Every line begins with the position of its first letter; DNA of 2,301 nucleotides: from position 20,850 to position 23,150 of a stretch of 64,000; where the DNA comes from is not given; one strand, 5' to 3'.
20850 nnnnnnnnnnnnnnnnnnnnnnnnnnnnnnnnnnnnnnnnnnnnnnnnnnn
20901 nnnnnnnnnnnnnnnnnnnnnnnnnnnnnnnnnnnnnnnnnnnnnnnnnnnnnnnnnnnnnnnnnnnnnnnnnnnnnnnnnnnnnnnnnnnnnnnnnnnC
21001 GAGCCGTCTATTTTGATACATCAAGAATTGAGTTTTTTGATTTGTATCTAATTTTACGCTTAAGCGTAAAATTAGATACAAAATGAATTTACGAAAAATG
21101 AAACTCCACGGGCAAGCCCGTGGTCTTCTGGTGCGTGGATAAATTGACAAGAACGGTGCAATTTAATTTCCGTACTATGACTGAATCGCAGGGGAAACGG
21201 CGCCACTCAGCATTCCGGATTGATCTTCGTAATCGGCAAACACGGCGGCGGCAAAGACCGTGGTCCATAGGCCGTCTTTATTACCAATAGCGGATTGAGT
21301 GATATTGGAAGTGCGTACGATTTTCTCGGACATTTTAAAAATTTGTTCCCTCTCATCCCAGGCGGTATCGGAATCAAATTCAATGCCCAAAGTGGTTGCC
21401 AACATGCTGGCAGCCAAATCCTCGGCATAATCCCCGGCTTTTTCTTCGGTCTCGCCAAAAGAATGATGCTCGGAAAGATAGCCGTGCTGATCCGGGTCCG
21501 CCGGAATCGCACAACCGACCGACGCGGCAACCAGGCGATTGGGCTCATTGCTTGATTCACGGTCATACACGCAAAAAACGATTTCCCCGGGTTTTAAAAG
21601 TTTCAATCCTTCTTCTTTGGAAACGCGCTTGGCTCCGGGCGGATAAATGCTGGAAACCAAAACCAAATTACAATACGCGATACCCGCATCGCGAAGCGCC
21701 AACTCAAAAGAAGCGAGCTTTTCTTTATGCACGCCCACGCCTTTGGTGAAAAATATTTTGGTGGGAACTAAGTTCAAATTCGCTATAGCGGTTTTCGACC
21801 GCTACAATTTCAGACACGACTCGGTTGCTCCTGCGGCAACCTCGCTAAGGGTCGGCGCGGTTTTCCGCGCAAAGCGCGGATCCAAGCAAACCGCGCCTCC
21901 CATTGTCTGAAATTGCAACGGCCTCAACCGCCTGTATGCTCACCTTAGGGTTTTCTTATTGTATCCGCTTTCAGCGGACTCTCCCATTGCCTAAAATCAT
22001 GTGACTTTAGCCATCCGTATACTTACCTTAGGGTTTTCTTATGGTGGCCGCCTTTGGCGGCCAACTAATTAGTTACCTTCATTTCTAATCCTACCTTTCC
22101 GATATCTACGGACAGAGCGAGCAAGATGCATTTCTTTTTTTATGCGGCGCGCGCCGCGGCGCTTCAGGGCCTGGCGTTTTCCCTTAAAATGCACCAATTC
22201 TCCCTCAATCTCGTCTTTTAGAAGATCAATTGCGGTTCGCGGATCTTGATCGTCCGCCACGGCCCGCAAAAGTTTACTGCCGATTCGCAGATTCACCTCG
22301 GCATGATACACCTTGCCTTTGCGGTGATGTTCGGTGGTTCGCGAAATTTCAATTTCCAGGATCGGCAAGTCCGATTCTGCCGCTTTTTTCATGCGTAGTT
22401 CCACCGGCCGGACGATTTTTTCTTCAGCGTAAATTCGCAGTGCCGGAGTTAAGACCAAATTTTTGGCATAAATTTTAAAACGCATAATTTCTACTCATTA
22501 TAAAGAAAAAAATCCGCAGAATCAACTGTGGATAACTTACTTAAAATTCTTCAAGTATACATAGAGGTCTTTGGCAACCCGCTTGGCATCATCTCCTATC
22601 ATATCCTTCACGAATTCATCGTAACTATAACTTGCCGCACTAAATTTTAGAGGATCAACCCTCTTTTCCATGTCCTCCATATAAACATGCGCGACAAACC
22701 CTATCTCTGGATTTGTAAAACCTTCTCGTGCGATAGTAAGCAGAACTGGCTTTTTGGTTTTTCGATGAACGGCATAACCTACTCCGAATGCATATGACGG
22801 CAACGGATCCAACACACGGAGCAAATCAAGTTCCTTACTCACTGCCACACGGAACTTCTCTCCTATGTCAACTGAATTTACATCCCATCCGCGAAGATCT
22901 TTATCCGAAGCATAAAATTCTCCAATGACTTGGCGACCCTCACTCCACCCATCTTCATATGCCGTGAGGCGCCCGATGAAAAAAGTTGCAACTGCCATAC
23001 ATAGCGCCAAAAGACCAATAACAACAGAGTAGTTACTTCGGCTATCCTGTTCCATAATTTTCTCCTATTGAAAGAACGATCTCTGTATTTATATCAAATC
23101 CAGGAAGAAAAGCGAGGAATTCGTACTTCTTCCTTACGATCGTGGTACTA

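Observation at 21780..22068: GC-rich structured region with tandem 40-bp repeats upstream of the arginine decarboxylase gene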

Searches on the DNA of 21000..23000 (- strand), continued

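Call 82: search_rna_families(source=L046, start=2950, end=3350, threshold=evalue, max_evalue=10)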
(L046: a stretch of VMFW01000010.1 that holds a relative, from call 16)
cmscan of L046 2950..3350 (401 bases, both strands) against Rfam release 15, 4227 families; matches with E-value up to 10: 2.
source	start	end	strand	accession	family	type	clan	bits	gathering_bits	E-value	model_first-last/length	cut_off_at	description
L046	3105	3155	+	RF03293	mir-4672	Gene; miRNA;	-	15.2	98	4.8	1-81/81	no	mir-4672 microRNA precursor family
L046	3210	3312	-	RF01819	RsaD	Gene; sRNA;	-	13.4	50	7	1-189/189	no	RNA Staph. aureus D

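Call 88: search_dna_similar(query=window:21778-22068:-, collection=plasmids, mode=distant, max_evalue=0.001, max_rows=5)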
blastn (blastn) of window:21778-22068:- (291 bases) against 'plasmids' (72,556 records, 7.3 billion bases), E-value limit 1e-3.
No match.

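Call 89: search_dna_similar(query=window:21778-22068:-, collection=phages, mode=distant, max_evalue=0.001, max_rows=5)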
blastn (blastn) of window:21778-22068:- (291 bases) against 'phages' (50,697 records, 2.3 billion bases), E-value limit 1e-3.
No match.
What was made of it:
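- Tried and rejected: Plasmid and phage blastn found no match (calls 88, 89).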

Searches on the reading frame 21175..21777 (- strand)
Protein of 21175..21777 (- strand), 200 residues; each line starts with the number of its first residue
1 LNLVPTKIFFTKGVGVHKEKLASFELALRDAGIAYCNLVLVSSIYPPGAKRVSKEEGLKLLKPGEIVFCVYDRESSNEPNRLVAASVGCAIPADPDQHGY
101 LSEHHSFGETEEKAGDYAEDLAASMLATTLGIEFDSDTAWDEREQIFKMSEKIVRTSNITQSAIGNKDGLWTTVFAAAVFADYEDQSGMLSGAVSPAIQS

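Call 13: search_protein_families(library=pfam, proteins=[window:21175-21777:-])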
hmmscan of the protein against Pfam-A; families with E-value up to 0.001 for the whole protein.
window:21175-21777:- (200 aa): 1 family
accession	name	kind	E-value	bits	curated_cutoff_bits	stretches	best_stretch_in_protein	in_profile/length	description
PF01862.21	PvlArgDC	-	3.4e-63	212.8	22.7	1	4-180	1-160/161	Pyruvoyl-dependent arginine decarboxylase (PvlArgDC)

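Call 14: find_encoding_contigs(protein=window:21175-21777:-, flank=3000, max_places=10)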
Protein window:21175-21777:- (200 aa): no gene with exactly this product is on record in the collection.

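Call 16: find_related_loci(query=window:21175-21777:-, collection=genome_contigs, flank=2500)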
Query window:21175-21777:- (200 aa) in genome_contigs; peptide patterns used: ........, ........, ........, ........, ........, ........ (x = any residue, [..] = any of these).
599 stretches matched a pattern (row limit reached: there are more); 366 encode a relative of the query (tblastn E <= 1e-3); the best 80 are kept; 80 distinct loci.
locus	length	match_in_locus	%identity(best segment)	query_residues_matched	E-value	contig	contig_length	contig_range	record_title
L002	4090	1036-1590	86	3-187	4e-111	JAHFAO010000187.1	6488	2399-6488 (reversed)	MAG: Deltaproteobacteria bacterium isolate nzgw177 NODE_11653_length_6489_cov_5.098147, whole genome shotgun sequence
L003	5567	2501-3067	83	3-191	4e-110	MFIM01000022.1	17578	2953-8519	MAG: Candidatus Giovannonibacteria bacterium RIFCSPLOWO2_02_FULL_45_28 rifcsplowo2_02_scaffold_4361, whole genome shotgu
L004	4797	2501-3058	85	3-188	8e-110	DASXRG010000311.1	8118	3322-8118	MAG TPA_asm: Candidatus Binatia bacterium isolate SMAG_U4633 k141_89993, whole genome shotgun sequence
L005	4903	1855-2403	87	3-185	3e-109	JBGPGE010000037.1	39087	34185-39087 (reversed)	MAG: Candidatus Binatia bacterium isolate OBJ_0618_7090110_5 k141_3851138_length_39087_cov_17.9833, whole genome shotgun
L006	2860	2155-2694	87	3-182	2e-112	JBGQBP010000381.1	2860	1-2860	MAG: Candidatus Binatia bacterium isolate OBJ2_061818_110_61 k141_1509476_length_2860_cov_42.5057, whole genome shotgun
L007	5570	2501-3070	84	3-192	6e-109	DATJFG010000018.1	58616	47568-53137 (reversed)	MAG TPA_asm: Verrucomicrobiia bacterium isolate SMAG_U15454 k141_9265462, whole genome shotgun sequence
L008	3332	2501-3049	86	3-185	6e-110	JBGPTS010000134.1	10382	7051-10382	MAG: Candidatus Binatia bacterium isolate OBJ1_062018_110_62 k141_1089710_length_10382_cov_11.6940, whole genome shotgun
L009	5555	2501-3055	85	3-187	9e-109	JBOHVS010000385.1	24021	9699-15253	MAG: Candidatus Binatia bacterium isolate M3-S_metawrap_bin.248 k127_3206622, whole genome shotgun sequence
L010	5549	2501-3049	86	3-185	9e-109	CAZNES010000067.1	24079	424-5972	MAG TPA_asm: uncultured Syntrophobacteraceae bacterium isolate SRP119689_co1_315 genome assembly, contig: NODE_2703_leng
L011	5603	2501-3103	81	3-198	2e-108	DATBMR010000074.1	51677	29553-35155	MAG TPA_asm: Candidatus Binatia bacterium isolate SMAG_U4003 k141_1029219, whole genome shotgun sequence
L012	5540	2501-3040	88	3-182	2e-108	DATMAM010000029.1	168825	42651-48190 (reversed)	MAG TPA_asm: Candidatus Acidiferrales bacterium isolate SMAG_U13326 k141_289942, whole genome shotgun sequence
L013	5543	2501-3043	87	2-182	2e-108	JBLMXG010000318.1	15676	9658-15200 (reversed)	MAG: Chloroflexota bacterium isolate MAG262 PRJNA957066_bin42_renamed_317, whole genome shotgun sequence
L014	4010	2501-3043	87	2-182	2e-108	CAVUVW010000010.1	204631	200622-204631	MAG: uncultured delta proteobacterium isolate MFD05567.bin.2.269 genome assembly, contig: contig_17598, whole genome sho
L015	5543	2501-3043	87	2-182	6e-108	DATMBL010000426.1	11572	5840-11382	MAG TPA_asm: Candidatus Eisenbacteria bacterium isolate SMAG_U13352 k141_104676, whole genome shotgun sequence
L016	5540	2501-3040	87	3-182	5e-108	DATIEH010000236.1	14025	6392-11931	MAG TPA_asm: Candidatus Binatia bacterium isolate SMAG_U16364 k141_1957242, whole genome shotgun sequence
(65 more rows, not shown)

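Call 46: find_homologous_proteins(query=window:21175-21777:-, max_evalue=1e-60)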
Query window:21175-21777:- (200 aa): 7648 proteins with E <= 1e-60 among 8000 candidates; the best 120 are listed.
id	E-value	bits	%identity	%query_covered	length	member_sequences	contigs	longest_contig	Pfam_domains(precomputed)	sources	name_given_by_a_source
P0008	2.1e-127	440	100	100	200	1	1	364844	PF01862.22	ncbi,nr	ncbi:MAG: arginine decarboxylase, pyruvoyl-dependent [Candidatus Sungbacteria bacterium]|nr:arginine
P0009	6.5e-119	412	94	98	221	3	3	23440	PF01862.22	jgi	-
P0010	9.6e-109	379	94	90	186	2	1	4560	PF01862.22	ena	-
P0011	2.7e-104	365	86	93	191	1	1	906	PF01862.22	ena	-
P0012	7.9e-104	363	88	92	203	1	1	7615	PF01862.22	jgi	jgi:arginine decarboxylase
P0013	9.7e-104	363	87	91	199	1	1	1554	PF01862.22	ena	-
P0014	9.8e-104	363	88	92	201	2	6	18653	PF01862.22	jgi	jgi:arginine decarboxylase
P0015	9.8e-104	363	88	92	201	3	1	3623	PF01862.22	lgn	-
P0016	1.0e-103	363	89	90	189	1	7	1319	PF01862.22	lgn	-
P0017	1.1e-103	363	84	94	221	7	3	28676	PF01862.22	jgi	-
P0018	1.6e-103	362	88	90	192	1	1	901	PF01862.22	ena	-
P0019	1.8e-103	362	85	93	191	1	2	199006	PF01862.22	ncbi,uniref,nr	ncbi:arginine decarboxylase, pyruvoyl-dependent [Candidatus Giovannonibacteria bacterium RIFCSPHIGHO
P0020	2.3e-103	362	88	90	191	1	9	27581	PF01862.22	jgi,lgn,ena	-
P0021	2.7e-103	362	89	90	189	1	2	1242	PF01862.22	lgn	-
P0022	3.1e-103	361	87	90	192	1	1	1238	PF01862.22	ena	-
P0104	4.3e-99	348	80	98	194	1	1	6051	PF01862.22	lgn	-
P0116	1.1e-98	346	82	92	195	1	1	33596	PF01862.22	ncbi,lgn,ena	-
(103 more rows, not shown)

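Call 47: find_encoding_contigs(protein=P0010, flank=2500, max_places=4)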
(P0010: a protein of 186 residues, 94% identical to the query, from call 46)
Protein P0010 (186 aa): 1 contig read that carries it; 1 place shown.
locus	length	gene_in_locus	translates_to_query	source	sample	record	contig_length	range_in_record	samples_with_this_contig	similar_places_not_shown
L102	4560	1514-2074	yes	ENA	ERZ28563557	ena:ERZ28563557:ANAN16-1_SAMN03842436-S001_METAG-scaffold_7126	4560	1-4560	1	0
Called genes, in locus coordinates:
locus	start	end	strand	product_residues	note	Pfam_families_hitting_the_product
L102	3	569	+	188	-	?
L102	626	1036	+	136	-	PF02482:Ribosomal_S30AE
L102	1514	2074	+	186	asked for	PF01862:PvlArgDC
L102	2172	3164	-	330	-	-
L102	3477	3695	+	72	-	-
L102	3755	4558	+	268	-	?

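Call 48: find_encoding_contigs(protein=P0017, flank=2500, max_places=4)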
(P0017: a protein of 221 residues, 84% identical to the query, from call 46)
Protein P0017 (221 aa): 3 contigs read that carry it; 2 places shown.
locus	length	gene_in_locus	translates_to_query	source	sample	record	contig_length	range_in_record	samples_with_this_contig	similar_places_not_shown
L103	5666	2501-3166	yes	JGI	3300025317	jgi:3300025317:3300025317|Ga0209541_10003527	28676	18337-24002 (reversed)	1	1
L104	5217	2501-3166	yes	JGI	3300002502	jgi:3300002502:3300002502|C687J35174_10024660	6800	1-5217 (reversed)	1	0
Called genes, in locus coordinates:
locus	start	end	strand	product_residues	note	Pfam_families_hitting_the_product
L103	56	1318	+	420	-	PF02397:Bac_transf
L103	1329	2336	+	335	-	PF01073:3Beta_HSD (weak), PF01370:Epimerase, PF04321:RmlD_sub_bind (weak), PF16363:GDP_Man_Dehyd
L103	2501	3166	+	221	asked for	PF01862:PvlArgDC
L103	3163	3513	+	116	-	PF02482:Ribosomal_S30AE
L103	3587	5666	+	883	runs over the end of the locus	PF07517:SecA_DEAD, PF01043:SecA_PP_bind, PF21090:P-loop_SecA, PF07516:SecA_SW, PF02810:SEC-C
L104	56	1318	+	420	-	PF02397:Bac_transf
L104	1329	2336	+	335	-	PF01073:3Beta_HSD (weak), PF01370:Epimerase, PF04321:RmlD_sub_bind (weak), PF16363:GDP_Man_Dehyd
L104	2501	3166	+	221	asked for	PF01862:PvlArgDC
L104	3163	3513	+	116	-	PF02482:Ribosomal_S30AE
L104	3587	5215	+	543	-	?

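Call 69: find_encoding_contigs(protein=P0116, flank=3000, max_places=4)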
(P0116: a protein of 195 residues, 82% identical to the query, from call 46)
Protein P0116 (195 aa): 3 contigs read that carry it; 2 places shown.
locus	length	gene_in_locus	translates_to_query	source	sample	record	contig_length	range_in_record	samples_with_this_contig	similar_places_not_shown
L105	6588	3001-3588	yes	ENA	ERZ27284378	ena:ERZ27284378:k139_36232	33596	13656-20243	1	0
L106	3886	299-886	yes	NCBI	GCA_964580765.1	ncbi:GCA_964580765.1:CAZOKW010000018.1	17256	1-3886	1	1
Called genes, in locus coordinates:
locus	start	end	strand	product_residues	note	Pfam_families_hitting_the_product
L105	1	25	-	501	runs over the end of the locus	PF00478:IMPDH, PF03060:NMO (faint), PF00571:CBS (faint)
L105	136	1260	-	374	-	PF01266:DAO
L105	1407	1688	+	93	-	PF15970:HicB-like_2 (weak), PF15919:HicB_lk_antitox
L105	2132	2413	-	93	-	-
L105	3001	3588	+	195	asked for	PF01862:PvlArgDC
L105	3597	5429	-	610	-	PF00009:GTP_EFTU, PF01926:MMR_HSR1 (weak), PF03144:GTP_EFTU_D2, PF22042:EF-G_D2 (weak), PF00679:EFG_C, PF21018:BipA_C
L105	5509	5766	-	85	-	-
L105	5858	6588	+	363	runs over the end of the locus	-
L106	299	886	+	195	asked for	PF01862:PvlArgDC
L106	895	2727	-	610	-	PF00009:GTP_EFTU, PF01926:MMR_HSR1 (weak), PF03144:GTP_EFTU_D2, PF22042:EF-G_D2 (weak), PF00679:EFG_C, PF21018:BipA_C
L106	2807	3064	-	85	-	-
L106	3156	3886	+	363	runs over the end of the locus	-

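Call 70: find_encoding_contigs(protein=P0104, flank=3000, max_places=4)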
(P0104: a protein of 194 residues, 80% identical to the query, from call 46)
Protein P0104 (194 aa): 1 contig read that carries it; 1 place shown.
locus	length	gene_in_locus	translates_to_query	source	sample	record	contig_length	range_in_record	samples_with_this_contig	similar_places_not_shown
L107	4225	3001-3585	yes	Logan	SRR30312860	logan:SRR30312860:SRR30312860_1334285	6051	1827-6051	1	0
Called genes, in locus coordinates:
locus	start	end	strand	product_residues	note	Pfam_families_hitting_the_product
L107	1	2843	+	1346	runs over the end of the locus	-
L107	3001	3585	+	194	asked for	PF01862:PvlArgDC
